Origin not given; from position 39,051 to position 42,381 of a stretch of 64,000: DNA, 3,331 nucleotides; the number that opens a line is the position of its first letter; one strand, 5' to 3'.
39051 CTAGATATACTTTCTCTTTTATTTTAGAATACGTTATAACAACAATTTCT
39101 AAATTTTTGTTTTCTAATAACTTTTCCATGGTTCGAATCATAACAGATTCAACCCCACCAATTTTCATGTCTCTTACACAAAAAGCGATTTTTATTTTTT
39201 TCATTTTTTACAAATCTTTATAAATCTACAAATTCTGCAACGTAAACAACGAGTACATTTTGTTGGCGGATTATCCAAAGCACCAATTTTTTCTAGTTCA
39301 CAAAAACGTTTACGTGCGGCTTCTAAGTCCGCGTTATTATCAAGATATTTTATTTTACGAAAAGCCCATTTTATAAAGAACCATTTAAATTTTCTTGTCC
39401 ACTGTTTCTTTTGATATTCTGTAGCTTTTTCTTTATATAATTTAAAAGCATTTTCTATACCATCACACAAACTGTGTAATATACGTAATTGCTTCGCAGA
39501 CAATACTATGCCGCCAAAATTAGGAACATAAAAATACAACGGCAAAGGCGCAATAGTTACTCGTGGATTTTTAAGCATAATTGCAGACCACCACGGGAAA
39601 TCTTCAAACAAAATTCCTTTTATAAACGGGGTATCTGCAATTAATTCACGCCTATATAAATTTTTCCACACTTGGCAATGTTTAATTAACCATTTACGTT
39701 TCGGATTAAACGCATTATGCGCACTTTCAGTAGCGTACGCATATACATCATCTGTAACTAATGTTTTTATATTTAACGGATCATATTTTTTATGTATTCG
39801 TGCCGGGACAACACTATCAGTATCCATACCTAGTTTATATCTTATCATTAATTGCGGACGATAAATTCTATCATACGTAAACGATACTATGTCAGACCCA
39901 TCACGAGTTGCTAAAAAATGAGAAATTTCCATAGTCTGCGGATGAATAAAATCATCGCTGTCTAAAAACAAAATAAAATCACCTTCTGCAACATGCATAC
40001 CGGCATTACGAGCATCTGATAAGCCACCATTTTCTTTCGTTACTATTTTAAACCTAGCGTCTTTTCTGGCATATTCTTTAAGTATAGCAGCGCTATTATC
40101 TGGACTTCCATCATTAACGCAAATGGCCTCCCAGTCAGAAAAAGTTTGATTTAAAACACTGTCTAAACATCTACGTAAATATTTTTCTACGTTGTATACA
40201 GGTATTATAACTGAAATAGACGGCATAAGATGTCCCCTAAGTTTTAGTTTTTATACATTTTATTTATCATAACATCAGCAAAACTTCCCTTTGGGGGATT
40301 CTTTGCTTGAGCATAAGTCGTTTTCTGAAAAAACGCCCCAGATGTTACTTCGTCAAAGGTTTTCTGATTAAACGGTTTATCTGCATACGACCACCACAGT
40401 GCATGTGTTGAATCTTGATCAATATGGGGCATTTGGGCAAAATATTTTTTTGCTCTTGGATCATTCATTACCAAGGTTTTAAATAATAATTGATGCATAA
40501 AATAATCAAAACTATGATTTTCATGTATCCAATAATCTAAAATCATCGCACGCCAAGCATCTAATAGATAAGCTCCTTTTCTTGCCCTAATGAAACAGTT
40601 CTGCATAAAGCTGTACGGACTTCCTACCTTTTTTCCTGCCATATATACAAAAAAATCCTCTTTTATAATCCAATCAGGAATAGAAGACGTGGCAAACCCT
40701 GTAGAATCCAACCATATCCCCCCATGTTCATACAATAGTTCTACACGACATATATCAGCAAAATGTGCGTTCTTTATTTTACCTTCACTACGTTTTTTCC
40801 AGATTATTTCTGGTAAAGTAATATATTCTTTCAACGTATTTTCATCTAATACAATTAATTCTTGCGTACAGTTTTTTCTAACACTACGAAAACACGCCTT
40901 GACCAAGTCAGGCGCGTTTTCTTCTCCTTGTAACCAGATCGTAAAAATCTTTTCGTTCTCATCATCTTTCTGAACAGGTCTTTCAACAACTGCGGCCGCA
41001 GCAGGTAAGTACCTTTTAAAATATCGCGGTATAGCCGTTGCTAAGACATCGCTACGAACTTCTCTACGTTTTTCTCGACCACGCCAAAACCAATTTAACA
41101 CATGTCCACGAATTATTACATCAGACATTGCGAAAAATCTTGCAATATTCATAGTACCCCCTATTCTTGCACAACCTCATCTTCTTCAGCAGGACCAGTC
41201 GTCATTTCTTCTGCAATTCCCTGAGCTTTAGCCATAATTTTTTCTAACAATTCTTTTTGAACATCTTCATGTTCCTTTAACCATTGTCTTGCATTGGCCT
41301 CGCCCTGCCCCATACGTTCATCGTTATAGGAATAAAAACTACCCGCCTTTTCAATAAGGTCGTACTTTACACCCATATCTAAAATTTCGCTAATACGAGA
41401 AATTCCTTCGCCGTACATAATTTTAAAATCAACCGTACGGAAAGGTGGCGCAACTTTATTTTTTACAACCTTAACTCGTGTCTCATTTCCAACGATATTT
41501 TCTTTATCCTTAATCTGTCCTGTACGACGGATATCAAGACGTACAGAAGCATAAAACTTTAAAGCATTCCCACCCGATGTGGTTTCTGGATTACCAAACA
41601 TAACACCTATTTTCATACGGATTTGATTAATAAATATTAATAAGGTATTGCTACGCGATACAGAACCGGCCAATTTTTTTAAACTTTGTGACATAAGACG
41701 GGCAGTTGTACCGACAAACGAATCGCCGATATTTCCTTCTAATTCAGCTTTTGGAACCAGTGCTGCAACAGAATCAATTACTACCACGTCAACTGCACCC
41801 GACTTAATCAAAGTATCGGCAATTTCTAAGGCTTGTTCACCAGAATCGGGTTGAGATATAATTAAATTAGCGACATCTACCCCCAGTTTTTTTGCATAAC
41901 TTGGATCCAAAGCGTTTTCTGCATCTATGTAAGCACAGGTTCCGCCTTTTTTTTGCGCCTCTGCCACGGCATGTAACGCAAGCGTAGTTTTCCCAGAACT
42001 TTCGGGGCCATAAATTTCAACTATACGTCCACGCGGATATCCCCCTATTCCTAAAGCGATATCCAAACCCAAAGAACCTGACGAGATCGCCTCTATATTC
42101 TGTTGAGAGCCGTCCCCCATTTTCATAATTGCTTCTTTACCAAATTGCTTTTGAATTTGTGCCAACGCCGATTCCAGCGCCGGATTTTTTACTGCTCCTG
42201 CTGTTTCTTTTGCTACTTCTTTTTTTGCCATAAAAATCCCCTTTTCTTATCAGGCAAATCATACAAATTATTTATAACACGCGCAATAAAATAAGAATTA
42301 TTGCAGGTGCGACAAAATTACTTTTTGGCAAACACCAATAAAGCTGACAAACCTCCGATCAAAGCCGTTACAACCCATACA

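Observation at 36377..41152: Five-gene glycosyltransferase island inserted between typA and recA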

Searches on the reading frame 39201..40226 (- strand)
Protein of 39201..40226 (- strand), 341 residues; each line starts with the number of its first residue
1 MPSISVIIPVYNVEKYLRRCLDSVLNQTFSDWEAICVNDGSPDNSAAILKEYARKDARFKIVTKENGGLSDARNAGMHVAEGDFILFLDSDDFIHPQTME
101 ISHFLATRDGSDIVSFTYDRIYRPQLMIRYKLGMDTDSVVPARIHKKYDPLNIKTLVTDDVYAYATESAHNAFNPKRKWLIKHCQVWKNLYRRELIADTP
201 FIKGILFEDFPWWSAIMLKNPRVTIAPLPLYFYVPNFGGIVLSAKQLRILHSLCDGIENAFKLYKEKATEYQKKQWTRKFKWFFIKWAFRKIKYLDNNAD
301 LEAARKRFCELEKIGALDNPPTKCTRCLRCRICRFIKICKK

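Call 3: search_protein_families(library=pfam, proteins=[window:39201-40226:-], max_evalue=0.01)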
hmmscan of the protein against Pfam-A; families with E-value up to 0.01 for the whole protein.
window:39201-40226:- (341 aa): 4 families
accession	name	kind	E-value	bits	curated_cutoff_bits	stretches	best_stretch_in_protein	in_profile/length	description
PF00535.33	Glycos_transf_2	-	3.6e-37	128.3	23.3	1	5-136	1-132/168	Glycosyl transferase family 2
PF10111.15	Glyco_tranf_2_2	-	2.1e-11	44.3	27.3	1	5-101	1-101/276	Glycosyltransferase like family 2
PF13641.12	Glyco_tranf_2_3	-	4.8e-11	43.6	27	1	2-113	1-118/230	Glycosyltransferase like family 2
PF13704.12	Glyco_tranf_2_4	-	0.00024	22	27.5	1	12-102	2-95/98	Glycosyl transferase family 2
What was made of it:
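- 39201..40226 (-): g4: GT2 glycosyltransferase (341 aa) with a Cys/Arg-rich basic C-terminal tail. Frame gene on the recA side. PF00535 at 128 bits (call 3).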

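Call 4: search_protein_families(library=ncbifam, proteins=[window:39201-40226:-], max_evalue=0.01)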
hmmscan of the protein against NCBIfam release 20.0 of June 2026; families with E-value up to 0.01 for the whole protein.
window:39201-40226:- (341 aa): 24 families
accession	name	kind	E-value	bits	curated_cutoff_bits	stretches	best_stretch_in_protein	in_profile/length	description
NF007482.0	PRK10073.1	equivalog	1.6e-37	129.3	423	2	2-124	6-128/334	glycosyltransferase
NF047683.1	TeichurnBiosyTuaG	equivalog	1.5e-25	90.3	400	1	2-102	6-107/252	teichuronic acid biosynthesis protein TuaG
NF041875.1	EPS_EpsD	equivalog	1.4e-18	67.4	370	1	4-114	1-111/325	exopolysaccharide biosynthesis glycosyltransferase EpsD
TIGR03937.1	PgaC_IcaA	equivalog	1.4e-18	67.1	422.3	1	2-100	45-144/407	poly-beta-1,6-N-acetyl-D-glucosamine synthase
NF050050.1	ProtGlycPglI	equivalog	1.2e-17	64.3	500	1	1-100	1-102/306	GalNAc(5)-diNAcBac-PP-undecaprenol beta-1,3-glucosyltransferase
NF053739.1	GlytfEpsEBac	equivalog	2.9e-16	59.3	450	1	2-113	1-115/265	glycosyltransferase EpsE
NF041394.1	GtaseAglG_Halo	equivalog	5.3e-15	55.5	440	1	4-99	3-100/304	glucosyl-dolichyl phosphate glucuronosyltransferase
TIGR03965.1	mycofact_glyco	equivalog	1.1e-13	50.9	280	1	2-96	74-169/467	mycofactocin biosynthesis glycosyltransferase MftF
NF038302.1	EPS_HpsE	equivalog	1.8e-13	50.1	300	1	4-97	3-102/307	hormogonium polysaccharide biosynthesis glycosyltransferase HpsE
NF038299.1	EPS_HpsN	equivalog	1.7e-12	47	425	1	2-99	1-99/317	hormogonium polysaccharide biosynthesis glycosyltransferase HpsN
TIGR04283.1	glyco_like_mftF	equivalog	4.6e-12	46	182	1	4-118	1-109/221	TIGR04283 family arsenosugar biosynthesis glycosyltransferase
TIGR03111.1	glyc2_xrt_Gpos1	hypoth_equivalog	6.4e-12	45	363.95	1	1-99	48-149/439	TIGR03111 family XrtG-associated glycosyltransferase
NF047588.1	GlcsyltransPgfSStrep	equivalog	1.6e-11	44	500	1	4-120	3-123/308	glycosyltransferase PgfS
NF007453.0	PRK10018.1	equivalog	2.2e-11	44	382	1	2-122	6-125/280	colanic acid biosynthesis glycosyltransferase WcaA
NF007986.1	PRK10714.1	equivalog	3e-11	42.9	529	1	3-114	7-122/316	undecaprenyl-phosphate 4-deoxy-4-formamido-L-arabinose transferase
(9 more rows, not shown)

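Call 27: search_solved_structures(query=window:39201-40226:-, max_evalue=0.001)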
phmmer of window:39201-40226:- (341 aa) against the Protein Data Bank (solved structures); distinct sequences matched with E-value up to 0.001: 28.
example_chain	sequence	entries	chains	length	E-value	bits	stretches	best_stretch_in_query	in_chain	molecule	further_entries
5hea_A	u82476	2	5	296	1.4e-31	113.1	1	4-118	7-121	Putative glycosyltransferase (GalT1)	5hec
2z87_A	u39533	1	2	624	3.2e-29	105.3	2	2-102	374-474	Chondroitin synthase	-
2z86_A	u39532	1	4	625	3.2e-29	105.3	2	2-102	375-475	Chondroitin synthase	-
3bcv_A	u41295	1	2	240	4e-25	91.9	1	1-148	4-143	Putative glycosyltransferase protein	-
6p61_A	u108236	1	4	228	2.4e-17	66.3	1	2-118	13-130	Glycosyltransferase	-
6h1j_A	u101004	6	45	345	1.6e-16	63.5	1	1-118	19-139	Probable ss-1,3-N-acetylglucosaminyltransferase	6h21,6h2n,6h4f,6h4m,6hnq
5tze_C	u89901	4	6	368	7.5e-16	61.4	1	4-114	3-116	Glycosyl transferase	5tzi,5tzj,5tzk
5tz8_A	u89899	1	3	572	1.7e-15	60.2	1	4-114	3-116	Glycosyl transferase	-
3l7j_A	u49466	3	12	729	7.2e-13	51.5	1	3-105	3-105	Teichoic acid biosynthesis protein F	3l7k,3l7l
3l7i_A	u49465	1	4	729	7.3e-13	51.5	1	3-105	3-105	Teichoic acid biosynthesis protein F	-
3l7m_A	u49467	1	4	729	7.3e-13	51.5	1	3-105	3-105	Teichoic acid biosynthesis protein F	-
9omj_A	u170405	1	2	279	5.1e-12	48.7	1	4-114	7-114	Glycosyltransferase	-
9omm_A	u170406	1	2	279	5.3e-12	48.7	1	4-114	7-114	Glycosyltransferase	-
9omh_A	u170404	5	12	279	5.3e-12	48.7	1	4-114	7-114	Glycosyltransferase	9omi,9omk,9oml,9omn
8bz4_A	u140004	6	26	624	7.4e-12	48.2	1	4-115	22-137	Glycosyltransferase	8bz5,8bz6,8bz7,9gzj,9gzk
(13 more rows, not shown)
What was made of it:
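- On GT2 / Glycos_transf_2 (g4): Many solved GT2 relatives (call 27).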

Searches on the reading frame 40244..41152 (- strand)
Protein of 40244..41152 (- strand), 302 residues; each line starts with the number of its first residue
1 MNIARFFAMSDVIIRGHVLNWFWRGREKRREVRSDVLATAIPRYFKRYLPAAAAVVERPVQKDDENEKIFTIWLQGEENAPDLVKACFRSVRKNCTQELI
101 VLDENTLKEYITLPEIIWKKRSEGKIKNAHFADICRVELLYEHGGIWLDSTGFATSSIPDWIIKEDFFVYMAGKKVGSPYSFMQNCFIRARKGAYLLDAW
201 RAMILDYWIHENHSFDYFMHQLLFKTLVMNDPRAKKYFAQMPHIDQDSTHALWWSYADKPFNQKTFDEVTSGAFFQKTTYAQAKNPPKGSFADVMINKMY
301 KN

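Call 3: search_protein_families(library=pfam, proteins=[window:40244-41152:-], max_evalue=0.01)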
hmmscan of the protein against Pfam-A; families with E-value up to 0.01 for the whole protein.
window:40244-41152:- (302 aa): 2 families
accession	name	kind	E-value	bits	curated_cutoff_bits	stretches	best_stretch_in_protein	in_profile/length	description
PF05704.18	Caps_synth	-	1.5e-63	215.3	24.5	1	27-284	11-266/278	Capsular polysaccharide synthesis protein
PF04488.21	Gly_transf_sug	-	5.7e-06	27.4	23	1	81-167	1-92/93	Glycosyltransferase sugar-binding region containing DXD motif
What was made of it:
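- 40244..41152 (-): g5: Caps_synth (GT32-like) glycosyltransferase (302 aa). Frame gene immediately downstream of recA. PF05704 at 215 bits and PF04488 at 27 bits (call 3).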

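Call 4: search_protein_families(library=ncbifam, proteins=[window:40244-41152:-], max_evalue=0.01)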
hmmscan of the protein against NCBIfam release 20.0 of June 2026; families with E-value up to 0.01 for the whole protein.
window:40244-41152:- (302 aa): 0 families

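Call 28: search_solved_structures(query=window:40244-41152:-, max_evalue=1)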
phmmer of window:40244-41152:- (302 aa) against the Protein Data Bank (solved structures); distinct sequences matched with E-value up to 1: 2.
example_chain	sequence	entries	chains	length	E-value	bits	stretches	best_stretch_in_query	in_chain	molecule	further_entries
8r3z_A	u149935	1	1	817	0.053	15.8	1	81-293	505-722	HrAgo1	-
6q6p_A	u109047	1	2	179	0.34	13.2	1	195-247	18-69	Cytoglobin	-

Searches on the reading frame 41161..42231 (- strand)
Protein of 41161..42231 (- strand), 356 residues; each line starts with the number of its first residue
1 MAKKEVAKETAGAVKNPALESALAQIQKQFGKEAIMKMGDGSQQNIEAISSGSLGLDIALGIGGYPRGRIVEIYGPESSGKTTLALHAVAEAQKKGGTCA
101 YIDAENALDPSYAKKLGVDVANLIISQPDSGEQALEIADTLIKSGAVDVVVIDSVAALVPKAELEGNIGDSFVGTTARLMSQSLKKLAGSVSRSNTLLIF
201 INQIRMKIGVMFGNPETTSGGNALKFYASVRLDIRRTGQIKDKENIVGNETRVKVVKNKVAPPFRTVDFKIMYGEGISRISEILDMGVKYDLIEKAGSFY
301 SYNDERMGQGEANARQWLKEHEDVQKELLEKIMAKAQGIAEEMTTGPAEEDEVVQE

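Call 3: search_protein_families(library=pfam, proteins=[window:41161-42231:-], max_evalue=0.01)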
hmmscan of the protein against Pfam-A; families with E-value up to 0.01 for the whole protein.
window:41161-42231:- (356 aa): 10 families
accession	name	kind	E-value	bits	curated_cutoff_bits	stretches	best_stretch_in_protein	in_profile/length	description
PF00154.27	RecA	-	4.1e-140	466.1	27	1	18-278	2-262/262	recA bacterial DNA recombination protein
PF21096.2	RecA_C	-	1.3e-21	76.9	27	1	282-336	2-56/57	RecA C-terminal domain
PF06745.19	ATPase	-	6.9e-08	32.6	26.6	1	51-123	3-77/231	KaiC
PF08423.17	Rad51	-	1.1e-07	31.8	22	1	44-237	3-212/244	Rad51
PF01637.24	ATPase_2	-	5.4e-06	26.8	33.2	1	69-163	21-86/225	ATPase domain predominantly from Archaea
PF13481.12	AAA_25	-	4.5e-05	23.6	27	1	65-161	30-158/195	AAA domain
PF13479.12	AAA_24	-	6.6e-05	23.3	27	1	71-159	5-77/195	AAA domain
PF13191.12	AAA_16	-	0.00019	22.4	32.6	1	67-201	23-138/167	AAA ATPase domain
PF02283.22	CobU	-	0.0021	18.1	27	1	73-202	3-123/168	Cobinamide kinase / cobinamide phosphate guanyltransferase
PF00004.35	AAA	-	0.0097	16.8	21.2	0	73-192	3-97/131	ATPase family associated with various cellular activities (AAA)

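Call 4: search_protein_families(library=ncbifam, proteins=[window:41161-42231:-], max_evalue=0.01)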
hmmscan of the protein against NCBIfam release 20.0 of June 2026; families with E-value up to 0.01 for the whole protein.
window:41161-42231:- (356 aa): 17 families
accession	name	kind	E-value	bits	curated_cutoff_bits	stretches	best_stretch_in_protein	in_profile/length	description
TIGR02012.1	tigrfam_recA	equivalog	1.4e-162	540.4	325.3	1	15-333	2-320/321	recombinase RecA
NF007072.0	PRK09519.1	equivalog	2.6e-131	439.5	1024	2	15-260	7-252/790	intein-containing recombinase RecA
TIGR02237.1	recomb_radB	equivalog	4.1e-16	59.5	172.4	1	62-239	6-181/210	DNA repair and recombination protein RadB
NF003301.0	PRK04301.1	equivalog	1.6e-14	53.8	259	1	41-237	75-284/316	DNA repair and recombination protein RadA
NF006861.0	PRK09361.1-1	equivalog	1.4e-11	44.3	278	1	47-239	3-201/235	DNA repair and recombination protein RadB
NF033429.2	ImuA_translesion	equivalog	1.4e-10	41.4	150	1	43-151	10-119/181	translesion DNA synthesis-associated protein ImuA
TIGR02236.1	recomb_radA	equivalog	8.6e-10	38.5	361.15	1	42-237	71-280/311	DNA repair and recombination protein RadA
TIGR02239.1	recomb_RAD51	equivalog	3.4e-07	29.6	478.05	1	43-236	72-281/316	DNA repair protein RAD51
TIGR02238.1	recomb_DMC1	equivalog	4e-07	29.5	447.7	1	43-236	72-281/314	meiotic recombinase Dmc1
NF006799.0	PRK09302.1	equivalog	6.9e-07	28.2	408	1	46-164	252-381/515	circadian clock protein KaiC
NF058630.1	repair_Rv3395c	exception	8.4e-07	28.9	65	1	63-162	5-94/153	DnaE2-dependent mutagenesis accessory factor ImuA'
TIGR00416.1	sms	equivalog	2.1e-06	26.8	403.05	1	28-159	55-183/454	DNA repair protein RadA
TIGR03881.1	KaiC_arch_4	hypoth_equivalog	3.2e-06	27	247.8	1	49-158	3-90/231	KaiC domain-containing protein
TIGR03880.1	KaiC_arch_3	hypoth_equivalog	8.3e-05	22.2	249.45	1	55-121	4-71/224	KaiC domain-containing protein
NF004723.0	PRK06067.1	subfamily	0.00029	20.4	194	0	43-108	10-74/243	flagellar accessory protein FlaH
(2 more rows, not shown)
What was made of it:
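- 41161..42231 (-): recA, the conserved right flank and probable head of the recA-g5-g4-g3 transcription unit. TIGR02012 at 540 bits (call 4).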

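Call 8: find_related_loci(query=window:41161-42231:-, collection=genome_contigs, flank=10000)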
Query window:41161-42231:- (356 aa) in genome_contigs; peptide patterns used: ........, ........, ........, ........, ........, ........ (x = any residue, [..] = any of these).
600 stretches matched a pattern (row limit reached: there are more); 600 encode a relative of the query (tblastn E <= 1e-3); the best 80 are kept; 80 distinct loci.
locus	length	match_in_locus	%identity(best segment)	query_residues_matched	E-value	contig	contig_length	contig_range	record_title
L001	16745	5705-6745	94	1-347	0e+0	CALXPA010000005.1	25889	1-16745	MAG: uncultured Alphaproteobacteria bacterium isolate BRZ_SB__bin57 genome assembly, contig: BRZ_SB__NODE_2749_length_25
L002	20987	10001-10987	72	15-343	7e-163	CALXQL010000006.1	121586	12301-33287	MAG: uncultured Alphaproteobacteria bacterium isolate E19__bin253 genome assembly, contig: E19__k127_8262660, whole geno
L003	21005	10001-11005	69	15-349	2e-160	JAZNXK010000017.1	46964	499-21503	MAG: Alphaproteobacteria bacterium isolate T1900044779_TS20190245.MAGScoT_cleanbin_000006 SGB_2539_k141_813236, whole ge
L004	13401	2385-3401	68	15-352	7e-160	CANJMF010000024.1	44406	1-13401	MAG: Candidatus Marinimicrobia bacterium isolate RH-23may17-595 genome assembly, contig: RH-23may17-C5823, whole genome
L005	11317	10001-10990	67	15-344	2e-158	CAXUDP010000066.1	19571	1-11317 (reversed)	MAG TPA_asm: uncultured Acetobacteraceae bacterium isolate private_T1914_metawrap_bin.3 genome assembly, contig: private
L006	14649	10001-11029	67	13-352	1e-158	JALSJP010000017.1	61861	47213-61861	MAG: Micavibrio sp. isolate 354-166_metabat2_scaf2bin.100 354-166_scaffold_340_c1, whole genome shotgun sequence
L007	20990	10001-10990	69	15-343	6e-158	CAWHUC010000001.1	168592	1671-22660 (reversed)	MAG: uncultured proteobacterium isolate MFD03044.bin.2.6 genome assembly, contig: contig_15133, whole genome shotgun seq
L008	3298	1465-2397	71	15-324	2e-164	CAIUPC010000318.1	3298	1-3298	MAG: uncultured Acetobacteraceae bacterium isolate VK_bin-0268 genome assembly, contig: bin-0268:318/922, whole genome s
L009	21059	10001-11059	65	1-355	4e-157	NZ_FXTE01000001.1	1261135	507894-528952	Ruegeria faecimaris strain DSM 28009, whole genome shotgun sequence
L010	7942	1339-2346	68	12-347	2e-157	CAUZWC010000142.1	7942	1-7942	MAG: Alphaproteobacteria bacterium isolate CBN3_323.74 genome assembly, contig: Ga0302135_10004742, whole genome shotgun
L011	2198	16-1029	68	15-350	4e-168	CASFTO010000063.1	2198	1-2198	uncultured Alphaproteobacteria bacterium isolate SI.A54.metabat-bins.112 genome assembly, contig: SI.A54.metabat-bins.11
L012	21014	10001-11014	67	15-352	5e-156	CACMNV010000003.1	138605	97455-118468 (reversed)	MAG: uncultured SAR116 cluster alpha proteobacterium isolate AG-891-N20 genome assembly, contig: AG-891-N20_NODE_3, whol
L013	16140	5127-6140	68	15-351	3e-156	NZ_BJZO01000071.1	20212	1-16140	Pararhodospirillum oryzae strain NBRC 107573 sequence071, whole genome shotgun sequence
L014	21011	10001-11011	68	15-351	4e-156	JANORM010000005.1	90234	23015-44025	MAG: Sphingomonadales bacterium isolate VAR_4_metabat_181 VAR_4_k141_1797649, whole genome shotgun sequence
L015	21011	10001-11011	68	6-343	8e-156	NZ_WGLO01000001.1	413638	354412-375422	MAG: Hyphomonas sp. isolate RI_45 c_000000001686, whole genome shotgun sequence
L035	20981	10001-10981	68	13-339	4e-152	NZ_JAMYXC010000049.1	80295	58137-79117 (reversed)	Limimaricola litoreus strain ASW11-118 NODE_3_length_80295_cov_180.942120, whole genome shotgun sequence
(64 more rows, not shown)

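Call 60: search_protein_families(library=pfam, proteins=[L035:11096-13852:+], max_evalue=0.001)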
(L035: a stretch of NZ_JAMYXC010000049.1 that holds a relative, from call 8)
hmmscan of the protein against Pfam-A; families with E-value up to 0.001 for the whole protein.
L035:11096-13852:+ (918 aa): 3 families
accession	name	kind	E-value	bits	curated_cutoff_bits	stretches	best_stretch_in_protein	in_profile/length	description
PF01411.24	tRNA-synt_2c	-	1.6e-221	737.1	30.3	1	33-582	1-552/552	tRNA synthetases class II (A)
PF07973.19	tRNA_SAD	-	3.4e-14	53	24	1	679-734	1-44/44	Threonyl and Alanyl tRNA synthetase second additional domain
PF02272.25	DHHA1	-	2.1e-12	47.8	25.9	1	810-911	3-101/102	DHHA1 domain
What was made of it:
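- On LOS-type (lipid A-core-extending) GT-only locus: All genes are GTs or glycan-modifying enzymes (calls 3, 60).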
